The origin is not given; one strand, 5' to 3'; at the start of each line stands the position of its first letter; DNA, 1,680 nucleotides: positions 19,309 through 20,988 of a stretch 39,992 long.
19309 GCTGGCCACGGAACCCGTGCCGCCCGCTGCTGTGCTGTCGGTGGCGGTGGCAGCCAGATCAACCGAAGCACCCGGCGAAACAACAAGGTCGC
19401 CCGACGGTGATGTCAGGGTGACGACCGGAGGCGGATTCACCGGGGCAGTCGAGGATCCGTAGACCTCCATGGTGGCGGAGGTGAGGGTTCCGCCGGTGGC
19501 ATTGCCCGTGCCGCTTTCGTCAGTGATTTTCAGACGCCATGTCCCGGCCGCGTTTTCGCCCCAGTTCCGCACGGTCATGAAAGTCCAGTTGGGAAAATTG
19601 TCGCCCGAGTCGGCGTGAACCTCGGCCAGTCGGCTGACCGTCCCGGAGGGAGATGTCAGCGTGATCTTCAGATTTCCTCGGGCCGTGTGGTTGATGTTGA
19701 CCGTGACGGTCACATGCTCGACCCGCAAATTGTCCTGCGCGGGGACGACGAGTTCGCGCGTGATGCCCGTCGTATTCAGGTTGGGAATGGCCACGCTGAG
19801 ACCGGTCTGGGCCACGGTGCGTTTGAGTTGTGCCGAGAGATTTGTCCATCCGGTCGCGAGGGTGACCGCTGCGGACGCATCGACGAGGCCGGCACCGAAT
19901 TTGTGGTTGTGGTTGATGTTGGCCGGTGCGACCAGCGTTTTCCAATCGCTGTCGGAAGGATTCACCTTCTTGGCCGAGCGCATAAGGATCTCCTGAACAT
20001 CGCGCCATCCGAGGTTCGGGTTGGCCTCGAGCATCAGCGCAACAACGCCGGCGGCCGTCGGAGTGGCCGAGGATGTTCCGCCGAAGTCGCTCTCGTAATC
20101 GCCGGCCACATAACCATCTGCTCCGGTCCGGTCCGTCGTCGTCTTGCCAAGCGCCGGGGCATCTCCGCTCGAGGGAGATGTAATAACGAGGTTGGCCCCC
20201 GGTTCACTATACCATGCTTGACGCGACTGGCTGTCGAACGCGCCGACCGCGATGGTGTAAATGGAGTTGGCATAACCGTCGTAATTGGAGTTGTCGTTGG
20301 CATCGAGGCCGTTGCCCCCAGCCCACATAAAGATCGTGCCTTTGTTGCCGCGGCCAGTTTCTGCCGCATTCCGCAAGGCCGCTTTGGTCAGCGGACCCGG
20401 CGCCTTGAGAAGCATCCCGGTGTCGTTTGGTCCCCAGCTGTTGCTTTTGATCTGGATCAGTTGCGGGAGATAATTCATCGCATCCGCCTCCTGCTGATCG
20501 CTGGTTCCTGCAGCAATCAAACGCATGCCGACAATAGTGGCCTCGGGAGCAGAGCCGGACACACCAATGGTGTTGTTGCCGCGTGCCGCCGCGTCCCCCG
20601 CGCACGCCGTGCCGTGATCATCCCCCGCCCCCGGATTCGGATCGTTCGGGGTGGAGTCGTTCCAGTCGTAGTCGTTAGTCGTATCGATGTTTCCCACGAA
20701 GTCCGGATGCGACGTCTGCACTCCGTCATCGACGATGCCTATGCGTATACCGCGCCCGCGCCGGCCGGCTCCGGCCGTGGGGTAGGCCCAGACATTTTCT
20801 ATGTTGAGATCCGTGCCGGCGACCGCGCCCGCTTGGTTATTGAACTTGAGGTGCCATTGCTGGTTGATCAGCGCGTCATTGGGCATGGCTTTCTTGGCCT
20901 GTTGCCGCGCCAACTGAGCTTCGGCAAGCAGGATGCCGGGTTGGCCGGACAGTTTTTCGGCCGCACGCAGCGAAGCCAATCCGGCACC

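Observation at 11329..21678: Tandem giant S8 proteases, both with proprotein-convertase P-domains and an identical C-terminal module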

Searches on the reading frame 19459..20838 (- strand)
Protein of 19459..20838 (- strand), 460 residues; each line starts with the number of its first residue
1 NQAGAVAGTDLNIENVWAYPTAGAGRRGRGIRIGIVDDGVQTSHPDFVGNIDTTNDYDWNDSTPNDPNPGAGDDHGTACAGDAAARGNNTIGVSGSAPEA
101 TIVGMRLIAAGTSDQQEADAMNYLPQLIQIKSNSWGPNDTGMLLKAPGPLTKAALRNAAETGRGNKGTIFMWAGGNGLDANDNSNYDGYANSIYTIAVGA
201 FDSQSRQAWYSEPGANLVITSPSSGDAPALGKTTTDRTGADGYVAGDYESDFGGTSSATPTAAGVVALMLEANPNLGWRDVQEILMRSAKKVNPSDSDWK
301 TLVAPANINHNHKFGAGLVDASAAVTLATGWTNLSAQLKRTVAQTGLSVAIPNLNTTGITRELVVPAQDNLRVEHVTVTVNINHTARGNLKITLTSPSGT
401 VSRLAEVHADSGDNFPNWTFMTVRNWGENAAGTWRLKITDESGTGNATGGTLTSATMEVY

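Call 46: search_solved_structures(query=window:19459-20838:-, max_evalue=0.00001)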
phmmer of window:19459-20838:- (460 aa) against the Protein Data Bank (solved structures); distinct sequences matched with E-value up to 0.00001: 73 (the best 60 are shown).
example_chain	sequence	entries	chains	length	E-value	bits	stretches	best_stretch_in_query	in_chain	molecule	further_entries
1p8j_A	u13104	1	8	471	1.6e-79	271.2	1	6-460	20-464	Furin precursor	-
6yd3_A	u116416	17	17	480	5.7e-78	266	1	6-460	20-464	Furin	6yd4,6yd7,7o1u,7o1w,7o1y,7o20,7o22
4omc_A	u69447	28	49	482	5.8e-78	266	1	6-460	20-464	Furin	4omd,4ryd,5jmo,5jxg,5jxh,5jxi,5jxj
4z2a_A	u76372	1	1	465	2.6e-77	263.9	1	6-460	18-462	Furin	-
7lcu_A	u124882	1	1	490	3.1e-77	263.6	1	6-460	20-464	Furin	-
1ot5_A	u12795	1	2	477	3.1e-76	260.3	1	7-442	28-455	Kexin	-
1r64_A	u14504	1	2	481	3.2e-76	260.3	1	7-442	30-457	Kexin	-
2id4_A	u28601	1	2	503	3.7e-76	260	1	7-442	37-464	Kexin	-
3hjr_A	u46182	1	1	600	4.6e-24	88.3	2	3-122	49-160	Extracellular serine protease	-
3wqb_A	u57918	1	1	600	1.2e-23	86.9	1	3-122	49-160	Extracellular serine protease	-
8ehe_A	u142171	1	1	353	7.4e-19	71.2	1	129-295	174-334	Mirolase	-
1tec_E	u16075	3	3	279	4.8e-15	58.6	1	25-299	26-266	THERMITASE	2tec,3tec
1thm_A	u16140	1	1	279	4.9e-15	58.6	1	25-299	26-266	THERMITASE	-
1lw6_E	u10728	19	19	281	2.6e-14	56.2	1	22-311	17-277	SUBTILISIN BPN' | Subtilisin BPN' precursor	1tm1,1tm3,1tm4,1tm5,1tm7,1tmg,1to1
2sni_E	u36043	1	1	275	3.7e-14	55.7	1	22-295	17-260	SUBTILISIN NOVO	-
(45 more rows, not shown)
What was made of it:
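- On Subtilase subfamily S8B (kexin/furin) - protein B: Query residues 6-460 align to furin 20-464 at E 1.6e-79, and to kexin at E 3e-76 (call 46).
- Checked: Its catalytic and P region aligns end to end with furin and kexin (E 1.6e-79) (call 46).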
